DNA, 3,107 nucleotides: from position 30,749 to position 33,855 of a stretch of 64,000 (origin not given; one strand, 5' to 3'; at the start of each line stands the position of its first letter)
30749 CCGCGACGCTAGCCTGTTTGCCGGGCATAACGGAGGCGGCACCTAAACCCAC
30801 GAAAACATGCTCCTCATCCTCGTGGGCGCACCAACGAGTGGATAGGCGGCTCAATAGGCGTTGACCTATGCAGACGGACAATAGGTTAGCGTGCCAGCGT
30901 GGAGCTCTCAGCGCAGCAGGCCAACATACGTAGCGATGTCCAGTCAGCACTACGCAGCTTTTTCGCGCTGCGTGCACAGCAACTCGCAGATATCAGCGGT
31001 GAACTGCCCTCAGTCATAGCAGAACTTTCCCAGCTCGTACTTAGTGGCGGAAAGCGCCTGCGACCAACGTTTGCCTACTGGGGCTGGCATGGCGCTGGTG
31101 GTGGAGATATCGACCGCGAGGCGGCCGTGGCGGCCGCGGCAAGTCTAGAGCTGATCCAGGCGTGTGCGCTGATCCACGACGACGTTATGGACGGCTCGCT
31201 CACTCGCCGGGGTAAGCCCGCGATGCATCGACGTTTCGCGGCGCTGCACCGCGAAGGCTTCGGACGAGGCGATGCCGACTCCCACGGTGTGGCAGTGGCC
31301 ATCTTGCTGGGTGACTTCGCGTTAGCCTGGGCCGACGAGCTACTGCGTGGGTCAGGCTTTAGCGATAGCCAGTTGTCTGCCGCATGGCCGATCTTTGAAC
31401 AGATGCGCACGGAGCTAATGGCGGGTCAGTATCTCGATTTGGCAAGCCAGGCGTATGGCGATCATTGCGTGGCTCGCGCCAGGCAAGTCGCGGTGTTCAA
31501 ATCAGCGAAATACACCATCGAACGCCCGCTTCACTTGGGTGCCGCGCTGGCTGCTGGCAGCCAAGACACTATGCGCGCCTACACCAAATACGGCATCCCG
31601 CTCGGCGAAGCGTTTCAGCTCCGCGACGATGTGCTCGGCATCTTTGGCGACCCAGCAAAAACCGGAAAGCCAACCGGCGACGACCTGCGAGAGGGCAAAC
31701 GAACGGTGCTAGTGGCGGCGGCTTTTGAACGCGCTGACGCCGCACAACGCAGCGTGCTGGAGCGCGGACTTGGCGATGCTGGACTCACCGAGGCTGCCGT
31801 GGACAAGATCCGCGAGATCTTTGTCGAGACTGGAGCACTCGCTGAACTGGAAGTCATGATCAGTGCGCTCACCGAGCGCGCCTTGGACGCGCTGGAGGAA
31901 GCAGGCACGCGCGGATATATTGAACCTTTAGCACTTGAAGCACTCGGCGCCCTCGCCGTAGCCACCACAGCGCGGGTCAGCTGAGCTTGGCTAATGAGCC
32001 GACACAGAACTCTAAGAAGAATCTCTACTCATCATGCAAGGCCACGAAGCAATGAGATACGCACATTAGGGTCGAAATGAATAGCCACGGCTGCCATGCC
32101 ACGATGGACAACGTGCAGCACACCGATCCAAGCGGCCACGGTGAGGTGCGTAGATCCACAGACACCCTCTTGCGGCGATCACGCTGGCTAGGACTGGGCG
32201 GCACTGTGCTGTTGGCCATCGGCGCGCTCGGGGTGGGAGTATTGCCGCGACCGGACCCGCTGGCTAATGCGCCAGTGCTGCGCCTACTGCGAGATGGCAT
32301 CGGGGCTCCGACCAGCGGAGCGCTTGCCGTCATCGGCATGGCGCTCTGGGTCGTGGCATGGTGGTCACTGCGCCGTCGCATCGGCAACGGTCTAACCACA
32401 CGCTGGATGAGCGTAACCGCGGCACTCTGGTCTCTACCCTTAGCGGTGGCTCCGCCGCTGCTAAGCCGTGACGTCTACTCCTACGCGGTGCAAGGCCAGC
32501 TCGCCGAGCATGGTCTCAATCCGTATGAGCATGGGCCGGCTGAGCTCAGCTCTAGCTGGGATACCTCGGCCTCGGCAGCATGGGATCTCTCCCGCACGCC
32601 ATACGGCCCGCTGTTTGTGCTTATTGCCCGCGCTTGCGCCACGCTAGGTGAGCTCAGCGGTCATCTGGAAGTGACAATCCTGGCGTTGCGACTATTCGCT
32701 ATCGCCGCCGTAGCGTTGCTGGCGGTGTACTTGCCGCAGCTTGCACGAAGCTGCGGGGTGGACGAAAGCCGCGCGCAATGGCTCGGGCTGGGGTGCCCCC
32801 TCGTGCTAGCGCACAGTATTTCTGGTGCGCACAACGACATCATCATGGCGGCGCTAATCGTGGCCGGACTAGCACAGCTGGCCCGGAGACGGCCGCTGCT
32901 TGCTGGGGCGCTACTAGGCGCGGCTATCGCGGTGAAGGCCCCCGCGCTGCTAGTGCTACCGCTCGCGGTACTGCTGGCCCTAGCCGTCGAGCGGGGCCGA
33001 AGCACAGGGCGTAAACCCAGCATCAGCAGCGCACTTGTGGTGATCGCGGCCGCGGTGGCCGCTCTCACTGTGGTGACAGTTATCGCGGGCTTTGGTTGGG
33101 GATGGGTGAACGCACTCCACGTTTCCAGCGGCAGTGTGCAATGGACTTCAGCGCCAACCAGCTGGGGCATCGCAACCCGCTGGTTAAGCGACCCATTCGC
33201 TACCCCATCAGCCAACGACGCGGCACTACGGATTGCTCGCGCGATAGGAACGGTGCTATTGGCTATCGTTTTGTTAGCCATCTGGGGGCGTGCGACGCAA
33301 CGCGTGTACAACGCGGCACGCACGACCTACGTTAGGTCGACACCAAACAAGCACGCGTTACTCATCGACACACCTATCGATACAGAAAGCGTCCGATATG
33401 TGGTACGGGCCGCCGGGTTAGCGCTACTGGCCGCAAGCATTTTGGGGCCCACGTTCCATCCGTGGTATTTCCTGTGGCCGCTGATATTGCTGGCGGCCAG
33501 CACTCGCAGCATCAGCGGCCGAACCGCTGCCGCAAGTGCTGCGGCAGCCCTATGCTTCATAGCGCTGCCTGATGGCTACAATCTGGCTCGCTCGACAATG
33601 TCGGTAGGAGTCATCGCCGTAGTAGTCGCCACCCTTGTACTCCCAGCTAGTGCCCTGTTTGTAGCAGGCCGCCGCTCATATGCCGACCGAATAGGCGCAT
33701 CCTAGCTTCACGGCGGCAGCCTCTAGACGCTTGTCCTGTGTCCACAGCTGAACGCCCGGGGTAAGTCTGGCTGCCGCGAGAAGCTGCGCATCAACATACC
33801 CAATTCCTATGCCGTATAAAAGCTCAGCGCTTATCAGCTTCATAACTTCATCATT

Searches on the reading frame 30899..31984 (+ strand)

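Call 49: search_protein_families(library=pfam, proteins=[window:30899-31984:+], max_evalue=0.00001)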
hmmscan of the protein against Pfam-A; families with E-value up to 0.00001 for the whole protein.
window:30899-31984:+ (361 aa): 1 family
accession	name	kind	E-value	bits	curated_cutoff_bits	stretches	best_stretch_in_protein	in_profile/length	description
PF00348.22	polyprenyl_synt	-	1.2e-50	172.5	27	1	42-306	6-249/251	Polyprenyl synthetase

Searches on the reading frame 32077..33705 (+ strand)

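Call 49: search_protein_families(library=pfam, proteins=[window:32077-33705:+], max_evalue=0.00001)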
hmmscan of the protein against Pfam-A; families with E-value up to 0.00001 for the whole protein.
window:32077-33705:+ (542 aa): 1 family
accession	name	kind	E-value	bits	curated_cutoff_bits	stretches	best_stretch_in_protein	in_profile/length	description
PF09594.16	GT87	-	5e-07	30.1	25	1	176-416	3-223/237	Glycosyltransferase family 87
